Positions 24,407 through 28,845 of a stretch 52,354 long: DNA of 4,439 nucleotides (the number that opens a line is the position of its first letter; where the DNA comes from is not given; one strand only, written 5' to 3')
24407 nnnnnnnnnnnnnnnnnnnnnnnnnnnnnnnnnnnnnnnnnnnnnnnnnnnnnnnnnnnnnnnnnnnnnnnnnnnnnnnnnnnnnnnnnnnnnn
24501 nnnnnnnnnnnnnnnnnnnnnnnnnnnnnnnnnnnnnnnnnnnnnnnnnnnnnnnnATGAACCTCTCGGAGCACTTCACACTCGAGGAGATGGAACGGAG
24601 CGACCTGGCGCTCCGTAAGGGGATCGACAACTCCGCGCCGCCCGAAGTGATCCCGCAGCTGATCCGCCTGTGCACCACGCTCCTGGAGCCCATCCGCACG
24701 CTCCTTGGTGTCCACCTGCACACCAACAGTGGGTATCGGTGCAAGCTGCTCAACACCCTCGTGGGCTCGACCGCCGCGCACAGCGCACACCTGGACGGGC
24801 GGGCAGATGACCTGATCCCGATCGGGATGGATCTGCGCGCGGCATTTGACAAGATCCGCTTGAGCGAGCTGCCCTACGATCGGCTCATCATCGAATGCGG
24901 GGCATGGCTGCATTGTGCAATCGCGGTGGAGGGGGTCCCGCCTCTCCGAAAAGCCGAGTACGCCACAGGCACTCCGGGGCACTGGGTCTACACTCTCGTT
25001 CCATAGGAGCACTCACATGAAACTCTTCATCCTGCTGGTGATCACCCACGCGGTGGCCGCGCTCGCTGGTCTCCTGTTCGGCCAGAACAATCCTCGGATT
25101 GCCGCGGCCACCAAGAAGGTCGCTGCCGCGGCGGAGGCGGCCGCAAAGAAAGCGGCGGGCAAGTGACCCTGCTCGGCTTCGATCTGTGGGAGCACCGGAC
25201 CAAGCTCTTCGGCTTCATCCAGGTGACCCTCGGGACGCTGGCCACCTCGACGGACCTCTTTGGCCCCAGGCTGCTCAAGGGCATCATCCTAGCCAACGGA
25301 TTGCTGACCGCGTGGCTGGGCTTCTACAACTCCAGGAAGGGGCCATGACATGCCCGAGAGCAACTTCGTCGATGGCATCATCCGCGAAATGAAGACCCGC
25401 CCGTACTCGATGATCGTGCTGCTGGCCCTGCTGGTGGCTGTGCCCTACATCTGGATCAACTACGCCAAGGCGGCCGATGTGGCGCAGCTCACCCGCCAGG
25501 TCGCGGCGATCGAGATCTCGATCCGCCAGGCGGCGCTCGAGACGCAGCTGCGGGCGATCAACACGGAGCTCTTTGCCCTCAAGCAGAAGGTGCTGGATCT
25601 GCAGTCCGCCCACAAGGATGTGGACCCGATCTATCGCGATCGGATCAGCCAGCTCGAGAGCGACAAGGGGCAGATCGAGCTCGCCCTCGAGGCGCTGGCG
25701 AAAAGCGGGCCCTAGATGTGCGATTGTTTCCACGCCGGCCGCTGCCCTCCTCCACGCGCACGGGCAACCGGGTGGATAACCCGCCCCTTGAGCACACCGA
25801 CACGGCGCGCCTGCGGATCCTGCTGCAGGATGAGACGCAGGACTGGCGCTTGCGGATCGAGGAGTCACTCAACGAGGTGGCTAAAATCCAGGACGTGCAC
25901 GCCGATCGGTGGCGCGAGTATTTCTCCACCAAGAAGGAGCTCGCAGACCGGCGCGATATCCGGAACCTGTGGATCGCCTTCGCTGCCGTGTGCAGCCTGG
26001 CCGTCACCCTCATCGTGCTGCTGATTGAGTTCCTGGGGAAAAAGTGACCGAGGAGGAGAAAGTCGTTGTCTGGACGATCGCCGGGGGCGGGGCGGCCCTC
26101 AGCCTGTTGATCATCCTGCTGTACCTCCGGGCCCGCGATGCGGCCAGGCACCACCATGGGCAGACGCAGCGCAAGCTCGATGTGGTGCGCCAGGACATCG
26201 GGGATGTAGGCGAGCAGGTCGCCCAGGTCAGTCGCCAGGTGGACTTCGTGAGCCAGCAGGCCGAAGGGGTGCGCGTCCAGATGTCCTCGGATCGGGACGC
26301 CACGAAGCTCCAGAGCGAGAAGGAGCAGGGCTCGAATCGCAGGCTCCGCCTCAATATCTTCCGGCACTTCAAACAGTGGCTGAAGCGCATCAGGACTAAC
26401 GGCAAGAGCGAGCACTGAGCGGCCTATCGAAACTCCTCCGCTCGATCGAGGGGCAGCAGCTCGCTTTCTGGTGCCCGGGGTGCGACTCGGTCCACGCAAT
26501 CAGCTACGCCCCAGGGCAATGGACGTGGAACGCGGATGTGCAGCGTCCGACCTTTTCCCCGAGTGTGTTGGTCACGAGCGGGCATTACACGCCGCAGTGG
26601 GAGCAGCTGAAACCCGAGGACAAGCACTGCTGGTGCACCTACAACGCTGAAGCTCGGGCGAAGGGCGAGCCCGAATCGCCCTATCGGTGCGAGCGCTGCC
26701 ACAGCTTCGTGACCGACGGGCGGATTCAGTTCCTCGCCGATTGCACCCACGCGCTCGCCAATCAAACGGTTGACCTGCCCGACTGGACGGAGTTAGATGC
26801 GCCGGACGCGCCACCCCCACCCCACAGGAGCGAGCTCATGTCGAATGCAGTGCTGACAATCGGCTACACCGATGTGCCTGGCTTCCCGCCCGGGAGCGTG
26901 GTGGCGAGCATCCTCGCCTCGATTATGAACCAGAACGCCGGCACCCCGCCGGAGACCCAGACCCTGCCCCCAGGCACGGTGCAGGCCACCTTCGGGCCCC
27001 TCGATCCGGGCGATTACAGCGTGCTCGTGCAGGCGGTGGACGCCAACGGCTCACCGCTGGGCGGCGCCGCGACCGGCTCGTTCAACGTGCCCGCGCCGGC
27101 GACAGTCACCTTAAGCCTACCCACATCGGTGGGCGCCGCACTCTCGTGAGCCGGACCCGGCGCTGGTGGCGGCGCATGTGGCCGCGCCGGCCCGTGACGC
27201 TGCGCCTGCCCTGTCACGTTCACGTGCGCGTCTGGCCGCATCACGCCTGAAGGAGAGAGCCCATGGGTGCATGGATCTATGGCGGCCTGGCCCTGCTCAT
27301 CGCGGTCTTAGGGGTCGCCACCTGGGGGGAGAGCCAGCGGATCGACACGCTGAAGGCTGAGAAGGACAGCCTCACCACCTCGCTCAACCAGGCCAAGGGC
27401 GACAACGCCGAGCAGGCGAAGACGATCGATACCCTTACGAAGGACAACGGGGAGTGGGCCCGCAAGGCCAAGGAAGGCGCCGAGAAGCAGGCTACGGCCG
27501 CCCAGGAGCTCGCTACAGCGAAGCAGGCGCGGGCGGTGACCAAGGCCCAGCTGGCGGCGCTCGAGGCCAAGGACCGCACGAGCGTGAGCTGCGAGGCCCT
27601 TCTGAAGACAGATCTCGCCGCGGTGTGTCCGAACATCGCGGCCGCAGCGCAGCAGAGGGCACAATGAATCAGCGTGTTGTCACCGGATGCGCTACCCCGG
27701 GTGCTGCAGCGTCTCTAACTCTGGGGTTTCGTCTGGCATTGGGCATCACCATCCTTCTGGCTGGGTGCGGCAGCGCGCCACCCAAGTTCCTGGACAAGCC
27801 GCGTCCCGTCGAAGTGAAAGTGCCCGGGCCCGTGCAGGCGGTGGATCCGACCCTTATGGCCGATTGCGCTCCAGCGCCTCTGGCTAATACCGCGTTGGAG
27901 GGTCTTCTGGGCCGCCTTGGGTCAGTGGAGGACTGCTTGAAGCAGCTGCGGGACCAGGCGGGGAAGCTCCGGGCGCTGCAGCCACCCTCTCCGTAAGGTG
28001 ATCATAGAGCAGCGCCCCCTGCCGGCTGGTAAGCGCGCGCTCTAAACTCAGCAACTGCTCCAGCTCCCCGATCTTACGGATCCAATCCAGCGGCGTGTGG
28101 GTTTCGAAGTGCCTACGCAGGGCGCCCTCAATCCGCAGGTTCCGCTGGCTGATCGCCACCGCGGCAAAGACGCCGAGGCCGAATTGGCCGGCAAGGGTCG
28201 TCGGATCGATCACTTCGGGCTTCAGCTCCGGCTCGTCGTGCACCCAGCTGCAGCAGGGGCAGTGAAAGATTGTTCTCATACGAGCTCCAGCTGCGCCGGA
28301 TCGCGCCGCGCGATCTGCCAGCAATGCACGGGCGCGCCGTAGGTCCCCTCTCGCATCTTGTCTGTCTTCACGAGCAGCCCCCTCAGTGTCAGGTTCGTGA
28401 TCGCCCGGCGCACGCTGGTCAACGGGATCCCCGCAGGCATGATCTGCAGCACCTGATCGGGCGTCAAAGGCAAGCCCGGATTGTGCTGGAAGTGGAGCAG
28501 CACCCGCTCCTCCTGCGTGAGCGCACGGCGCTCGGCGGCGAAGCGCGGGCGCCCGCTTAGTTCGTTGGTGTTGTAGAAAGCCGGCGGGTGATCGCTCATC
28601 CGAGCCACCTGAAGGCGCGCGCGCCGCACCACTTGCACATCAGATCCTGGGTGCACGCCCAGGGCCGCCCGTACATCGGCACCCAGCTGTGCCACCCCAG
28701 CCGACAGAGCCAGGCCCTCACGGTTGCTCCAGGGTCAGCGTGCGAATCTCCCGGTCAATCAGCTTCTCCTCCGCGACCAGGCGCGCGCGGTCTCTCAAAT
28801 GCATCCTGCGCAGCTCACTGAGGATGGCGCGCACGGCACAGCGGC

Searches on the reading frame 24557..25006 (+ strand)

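Call 88: search_protein_families(library=pfam, proteins=[window:24557-25006:+], max_evalue=0.001)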
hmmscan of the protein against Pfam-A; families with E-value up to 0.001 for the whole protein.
window:24557-25006:+ (149 aa): 1 family
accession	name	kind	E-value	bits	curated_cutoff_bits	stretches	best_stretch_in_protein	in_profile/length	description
PF08291.16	Peptidase_M15_3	-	6.1e-13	49.3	23.2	1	6-120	2-107/108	Peptidase M15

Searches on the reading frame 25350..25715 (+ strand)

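Call 88: search_protein_families(library=pfam, proteins=[window:25350-25715:+], max_evalue=0.001)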
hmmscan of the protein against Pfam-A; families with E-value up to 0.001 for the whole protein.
window:25350-25715:+ (121 aa): 1 family
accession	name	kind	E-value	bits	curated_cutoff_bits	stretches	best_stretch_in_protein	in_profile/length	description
PF08581.15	Tup_N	-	0.00023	21.9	28.7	1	56-104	23-71/77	Tup N-terminal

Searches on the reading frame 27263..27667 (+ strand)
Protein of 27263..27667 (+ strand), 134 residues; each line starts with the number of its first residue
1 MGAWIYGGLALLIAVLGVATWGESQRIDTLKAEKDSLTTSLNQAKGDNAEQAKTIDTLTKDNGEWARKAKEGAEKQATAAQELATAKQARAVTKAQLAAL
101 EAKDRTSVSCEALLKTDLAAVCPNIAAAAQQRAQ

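Call 30: search_protein_families(library=pfam, proteins=[window:27263-27667:+], max_evalue=0.01)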
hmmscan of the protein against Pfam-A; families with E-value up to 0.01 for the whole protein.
window:27263-27667:+ (134 aa): 2 families
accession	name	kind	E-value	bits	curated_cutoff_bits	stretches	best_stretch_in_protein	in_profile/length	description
PF10828.13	DUF2570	-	1.4e-05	25.5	26.6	1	4-98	2-96/108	Protein of unknown function (DUF2570)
PF06810.17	Phage_scaffold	-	0.0033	17.8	35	1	24-115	33-119/170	Phage capsid assembly scaffolding protein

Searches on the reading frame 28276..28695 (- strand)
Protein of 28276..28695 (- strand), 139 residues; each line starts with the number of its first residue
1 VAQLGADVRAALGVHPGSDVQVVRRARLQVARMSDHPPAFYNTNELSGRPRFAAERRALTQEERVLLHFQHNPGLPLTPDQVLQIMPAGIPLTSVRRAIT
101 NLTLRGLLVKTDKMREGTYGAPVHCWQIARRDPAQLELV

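Call 13: search_protein_families(library=pfam, proteins=[window:28276-28695:-], max_evalue=0.01)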
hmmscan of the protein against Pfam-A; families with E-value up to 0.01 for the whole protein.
window:28276-28695:- (139 aa): 0 families

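Call 14: search_protein_families(library=phrogs, proteins=[window:28276-28695:-], max_evalue=0.01)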
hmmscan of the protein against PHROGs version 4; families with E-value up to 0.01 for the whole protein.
window:28276-28695:- (139 aa): 2 families
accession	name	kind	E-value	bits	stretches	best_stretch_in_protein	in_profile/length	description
phrog_9069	-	unknown function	5.1e-18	66.1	1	39-128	8-98/99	-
phrog_1123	-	unknown function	0.00029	21.6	1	62-131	32-99/112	-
